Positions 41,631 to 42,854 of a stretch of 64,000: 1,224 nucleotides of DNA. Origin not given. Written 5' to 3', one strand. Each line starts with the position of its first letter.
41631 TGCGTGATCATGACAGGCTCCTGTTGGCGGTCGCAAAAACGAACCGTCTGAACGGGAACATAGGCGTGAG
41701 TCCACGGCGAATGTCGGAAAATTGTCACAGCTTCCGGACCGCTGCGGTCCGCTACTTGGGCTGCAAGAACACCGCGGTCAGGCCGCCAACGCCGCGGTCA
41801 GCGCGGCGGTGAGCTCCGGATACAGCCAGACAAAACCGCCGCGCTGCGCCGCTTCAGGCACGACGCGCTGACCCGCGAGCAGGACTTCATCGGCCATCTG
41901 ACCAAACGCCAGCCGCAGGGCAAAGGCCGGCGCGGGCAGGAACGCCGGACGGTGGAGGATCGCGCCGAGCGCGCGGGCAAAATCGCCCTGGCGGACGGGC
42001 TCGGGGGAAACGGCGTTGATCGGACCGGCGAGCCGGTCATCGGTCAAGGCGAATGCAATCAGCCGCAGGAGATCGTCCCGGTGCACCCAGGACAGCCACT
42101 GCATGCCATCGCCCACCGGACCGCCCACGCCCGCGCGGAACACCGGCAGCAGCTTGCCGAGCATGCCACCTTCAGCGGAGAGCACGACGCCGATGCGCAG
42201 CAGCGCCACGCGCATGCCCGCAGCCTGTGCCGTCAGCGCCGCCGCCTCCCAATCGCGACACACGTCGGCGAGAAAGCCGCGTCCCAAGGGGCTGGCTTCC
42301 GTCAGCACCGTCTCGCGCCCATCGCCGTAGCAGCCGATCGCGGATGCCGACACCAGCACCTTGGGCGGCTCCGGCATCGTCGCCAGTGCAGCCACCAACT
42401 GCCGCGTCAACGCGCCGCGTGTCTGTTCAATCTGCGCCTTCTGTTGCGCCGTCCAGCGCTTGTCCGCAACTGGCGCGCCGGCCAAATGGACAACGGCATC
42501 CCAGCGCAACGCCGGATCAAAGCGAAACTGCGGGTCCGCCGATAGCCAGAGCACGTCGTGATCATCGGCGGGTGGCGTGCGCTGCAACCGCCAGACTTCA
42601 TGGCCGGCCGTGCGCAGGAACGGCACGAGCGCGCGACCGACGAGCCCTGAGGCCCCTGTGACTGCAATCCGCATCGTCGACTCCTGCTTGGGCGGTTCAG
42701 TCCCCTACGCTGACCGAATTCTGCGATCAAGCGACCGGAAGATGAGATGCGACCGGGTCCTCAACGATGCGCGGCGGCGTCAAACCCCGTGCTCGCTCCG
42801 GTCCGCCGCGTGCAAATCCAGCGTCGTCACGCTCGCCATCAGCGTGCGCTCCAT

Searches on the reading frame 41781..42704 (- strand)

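Call 56: search_protein_families(library=pfam, proteins=[window:41781-42704:-], max_evalue=0.0001)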
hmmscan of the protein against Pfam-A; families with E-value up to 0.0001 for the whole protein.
window:41781-42704:- (308 aa): 2 families
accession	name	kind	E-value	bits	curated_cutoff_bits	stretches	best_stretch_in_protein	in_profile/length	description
PF01370.27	Epimerase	-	2.2e-20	73.5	20.9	1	13-222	1-227/240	NAD dependent epimerase/dehydratase family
PF08338.16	DUF1731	-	2.3e-17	62.9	27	1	258-304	1-46/47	Domain of unknown function (DUF1731)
